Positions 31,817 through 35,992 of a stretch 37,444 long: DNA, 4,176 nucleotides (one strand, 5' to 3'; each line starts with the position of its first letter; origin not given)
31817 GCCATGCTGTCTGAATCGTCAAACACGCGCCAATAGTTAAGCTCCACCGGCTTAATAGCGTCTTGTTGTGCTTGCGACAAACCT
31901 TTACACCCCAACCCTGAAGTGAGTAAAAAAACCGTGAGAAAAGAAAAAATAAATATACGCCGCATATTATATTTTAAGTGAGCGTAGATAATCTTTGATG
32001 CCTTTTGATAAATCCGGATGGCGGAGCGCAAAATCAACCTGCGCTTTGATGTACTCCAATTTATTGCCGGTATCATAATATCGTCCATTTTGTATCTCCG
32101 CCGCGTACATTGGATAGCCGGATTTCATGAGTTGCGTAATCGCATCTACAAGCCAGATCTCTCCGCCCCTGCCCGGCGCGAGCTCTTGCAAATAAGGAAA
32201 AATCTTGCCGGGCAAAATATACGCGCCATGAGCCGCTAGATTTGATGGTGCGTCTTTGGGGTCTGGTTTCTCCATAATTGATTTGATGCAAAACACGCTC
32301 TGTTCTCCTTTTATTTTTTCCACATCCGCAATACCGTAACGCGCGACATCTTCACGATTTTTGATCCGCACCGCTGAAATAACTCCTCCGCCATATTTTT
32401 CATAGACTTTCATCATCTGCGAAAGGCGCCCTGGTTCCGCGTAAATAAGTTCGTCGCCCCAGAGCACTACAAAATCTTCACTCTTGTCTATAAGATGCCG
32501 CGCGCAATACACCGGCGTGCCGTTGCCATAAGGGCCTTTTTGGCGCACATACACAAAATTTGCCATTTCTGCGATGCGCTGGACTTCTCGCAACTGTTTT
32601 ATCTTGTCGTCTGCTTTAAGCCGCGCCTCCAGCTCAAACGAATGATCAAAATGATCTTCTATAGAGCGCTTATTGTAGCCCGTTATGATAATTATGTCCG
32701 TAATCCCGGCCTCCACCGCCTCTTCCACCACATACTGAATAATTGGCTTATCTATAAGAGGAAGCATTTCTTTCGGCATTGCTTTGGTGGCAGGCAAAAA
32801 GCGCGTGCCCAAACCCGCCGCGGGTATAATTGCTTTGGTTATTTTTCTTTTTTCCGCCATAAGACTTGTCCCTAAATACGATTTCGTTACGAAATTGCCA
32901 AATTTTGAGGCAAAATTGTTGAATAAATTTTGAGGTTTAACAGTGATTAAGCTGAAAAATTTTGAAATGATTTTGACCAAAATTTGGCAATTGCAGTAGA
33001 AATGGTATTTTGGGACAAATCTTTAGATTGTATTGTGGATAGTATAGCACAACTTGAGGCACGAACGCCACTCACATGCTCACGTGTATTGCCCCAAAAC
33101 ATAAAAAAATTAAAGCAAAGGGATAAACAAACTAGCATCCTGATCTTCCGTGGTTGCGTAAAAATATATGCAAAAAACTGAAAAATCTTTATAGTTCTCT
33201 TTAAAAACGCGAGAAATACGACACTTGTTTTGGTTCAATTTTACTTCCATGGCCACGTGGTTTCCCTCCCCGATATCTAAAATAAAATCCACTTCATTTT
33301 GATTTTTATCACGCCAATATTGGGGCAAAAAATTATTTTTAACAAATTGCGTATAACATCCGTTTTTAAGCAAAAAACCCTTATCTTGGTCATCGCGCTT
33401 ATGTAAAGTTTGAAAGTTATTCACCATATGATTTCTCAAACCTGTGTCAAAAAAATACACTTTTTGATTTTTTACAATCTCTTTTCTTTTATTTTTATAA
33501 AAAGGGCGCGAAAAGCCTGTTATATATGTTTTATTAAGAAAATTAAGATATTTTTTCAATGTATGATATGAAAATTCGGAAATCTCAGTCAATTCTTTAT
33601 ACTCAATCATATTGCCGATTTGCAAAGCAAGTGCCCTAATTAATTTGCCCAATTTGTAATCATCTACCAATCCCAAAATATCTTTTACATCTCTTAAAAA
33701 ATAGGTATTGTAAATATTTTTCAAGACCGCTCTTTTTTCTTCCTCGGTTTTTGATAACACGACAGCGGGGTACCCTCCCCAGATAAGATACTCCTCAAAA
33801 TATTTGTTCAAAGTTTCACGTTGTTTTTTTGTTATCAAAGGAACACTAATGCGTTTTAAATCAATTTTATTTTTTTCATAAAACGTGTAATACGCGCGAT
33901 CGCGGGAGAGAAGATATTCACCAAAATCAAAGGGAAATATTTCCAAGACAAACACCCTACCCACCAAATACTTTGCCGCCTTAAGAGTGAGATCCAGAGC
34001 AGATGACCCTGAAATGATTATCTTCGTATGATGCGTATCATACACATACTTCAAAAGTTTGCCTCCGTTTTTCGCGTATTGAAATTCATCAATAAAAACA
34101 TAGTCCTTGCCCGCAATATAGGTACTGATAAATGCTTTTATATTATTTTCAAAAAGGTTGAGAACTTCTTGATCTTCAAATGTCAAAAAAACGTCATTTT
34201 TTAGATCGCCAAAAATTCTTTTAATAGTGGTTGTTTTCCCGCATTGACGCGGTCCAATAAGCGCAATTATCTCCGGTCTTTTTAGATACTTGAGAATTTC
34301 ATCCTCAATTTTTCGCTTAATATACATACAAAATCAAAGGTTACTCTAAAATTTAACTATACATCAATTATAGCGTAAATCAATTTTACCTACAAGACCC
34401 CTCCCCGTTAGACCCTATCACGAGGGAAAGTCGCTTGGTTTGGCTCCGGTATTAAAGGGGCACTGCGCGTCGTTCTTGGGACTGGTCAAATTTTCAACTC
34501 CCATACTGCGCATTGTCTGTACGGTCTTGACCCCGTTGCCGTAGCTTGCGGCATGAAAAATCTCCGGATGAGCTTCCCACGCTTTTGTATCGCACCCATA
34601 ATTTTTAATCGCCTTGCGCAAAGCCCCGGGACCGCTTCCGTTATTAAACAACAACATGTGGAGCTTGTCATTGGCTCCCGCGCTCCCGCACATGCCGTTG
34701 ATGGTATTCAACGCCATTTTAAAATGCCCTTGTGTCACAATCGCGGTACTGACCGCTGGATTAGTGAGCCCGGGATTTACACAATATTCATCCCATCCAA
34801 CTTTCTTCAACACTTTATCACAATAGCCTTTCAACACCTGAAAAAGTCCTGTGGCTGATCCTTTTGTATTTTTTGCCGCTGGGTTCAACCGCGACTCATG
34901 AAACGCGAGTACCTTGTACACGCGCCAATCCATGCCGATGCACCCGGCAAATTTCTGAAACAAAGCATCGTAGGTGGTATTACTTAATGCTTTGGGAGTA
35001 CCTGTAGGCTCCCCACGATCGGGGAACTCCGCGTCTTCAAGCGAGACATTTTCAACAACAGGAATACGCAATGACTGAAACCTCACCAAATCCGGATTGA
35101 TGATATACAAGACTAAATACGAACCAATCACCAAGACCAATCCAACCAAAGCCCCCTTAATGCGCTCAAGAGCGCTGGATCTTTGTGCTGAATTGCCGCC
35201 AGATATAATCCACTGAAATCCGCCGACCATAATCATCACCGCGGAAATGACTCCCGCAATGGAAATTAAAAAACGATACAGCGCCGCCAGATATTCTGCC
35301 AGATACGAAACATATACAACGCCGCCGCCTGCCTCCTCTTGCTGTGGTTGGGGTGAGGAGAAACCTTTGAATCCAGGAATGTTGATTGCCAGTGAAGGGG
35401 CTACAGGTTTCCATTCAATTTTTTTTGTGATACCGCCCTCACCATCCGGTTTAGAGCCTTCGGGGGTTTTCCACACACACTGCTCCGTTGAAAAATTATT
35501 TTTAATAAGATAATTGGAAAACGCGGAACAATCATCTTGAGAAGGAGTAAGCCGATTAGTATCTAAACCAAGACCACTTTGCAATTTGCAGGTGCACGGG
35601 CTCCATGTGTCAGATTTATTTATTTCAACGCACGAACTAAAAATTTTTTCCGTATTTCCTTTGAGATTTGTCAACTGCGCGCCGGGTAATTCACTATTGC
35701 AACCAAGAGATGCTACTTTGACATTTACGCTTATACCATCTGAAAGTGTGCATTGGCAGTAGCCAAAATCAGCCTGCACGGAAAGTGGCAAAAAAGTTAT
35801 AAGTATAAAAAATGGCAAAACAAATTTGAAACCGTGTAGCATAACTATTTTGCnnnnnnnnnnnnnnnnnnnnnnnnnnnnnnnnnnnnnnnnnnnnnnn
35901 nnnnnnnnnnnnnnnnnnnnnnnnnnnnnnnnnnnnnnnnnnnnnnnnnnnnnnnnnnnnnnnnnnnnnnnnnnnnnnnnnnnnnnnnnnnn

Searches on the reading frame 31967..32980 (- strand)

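Call 24: search_protein_families(library=pfam, proteins=[window:31967-32980:-])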
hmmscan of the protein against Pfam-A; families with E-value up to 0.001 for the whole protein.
window:31967-32980:- (337 aa): 2 families
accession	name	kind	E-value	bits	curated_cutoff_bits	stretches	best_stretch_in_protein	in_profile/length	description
PF00483.29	NTP_transferase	-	5.9e-32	111.6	21.2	1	49-316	1-241/245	Nucleotidyl transferase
PF12804.13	NTP_transf_3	-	3e-06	27.9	27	1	50-111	1-55/160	MobA-like NTP transferase domain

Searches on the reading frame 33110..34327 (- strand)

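Call 24: search_protein_families(library=pfam, proteins=[window:33110-34327:-])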
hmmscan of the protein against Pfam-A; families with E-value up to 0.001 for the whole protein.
window:33110-34327:- (405 aa): 3 families
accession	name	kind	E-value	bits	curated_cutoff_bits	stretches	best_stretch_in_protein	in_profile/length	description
PF13635.12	DUF4143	-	1.5e-33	116.2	28.1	1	212-364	2-159/160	Domain of unknown function (DUF4143)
PF13173.12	AAA_14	-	2.4e-29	102.4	27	1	19-139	3-129/129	AAA domain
PF13401.12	AAA_22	-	0.00064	20.5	27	0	18-44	5-31/130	AAA domain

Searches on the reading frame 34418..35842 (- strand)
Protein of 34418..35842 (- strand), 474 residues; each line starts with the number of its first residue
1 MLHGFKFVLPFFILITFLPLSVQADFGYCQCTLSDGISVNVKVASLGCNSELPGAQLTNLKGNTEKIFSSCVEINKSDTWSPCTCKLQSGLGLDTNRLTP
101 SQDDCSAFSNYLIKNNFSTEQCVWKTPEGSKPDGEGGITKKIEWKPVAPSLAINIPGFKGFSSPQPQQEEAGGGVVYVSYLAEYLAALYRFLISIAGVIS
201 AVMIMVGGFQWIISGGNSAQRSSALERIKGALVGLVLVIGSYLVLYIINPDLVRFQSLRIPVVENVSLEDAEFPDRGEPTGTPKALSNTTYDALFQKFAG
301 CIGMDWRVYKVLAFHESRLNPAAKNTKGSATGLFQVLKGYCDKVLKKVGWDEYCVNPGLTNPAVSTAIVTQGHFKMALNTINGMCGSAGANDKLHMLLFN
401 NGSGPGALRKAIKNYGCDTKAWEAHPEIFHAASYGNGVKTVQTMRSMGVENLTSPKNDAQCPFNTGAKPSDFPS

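Call 24: search_protein_families(library=pfam, proteins=[window:34418-35842:-])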
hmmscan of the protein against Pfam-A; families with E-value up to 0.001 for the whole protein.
window:34418-35842:- (474 aa): 2 families
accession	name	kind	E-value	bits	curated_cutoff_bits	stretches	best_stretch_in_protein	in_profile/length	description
PF18895.5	T4SS_pilin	-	2.7e-06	27.8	26.6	1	184-239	8-62/71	Type IV secretion system pilin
PF01464.25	SLT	-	0.00014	21.9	21.3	1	303-415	11-108/117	Transglycosylase SLT domain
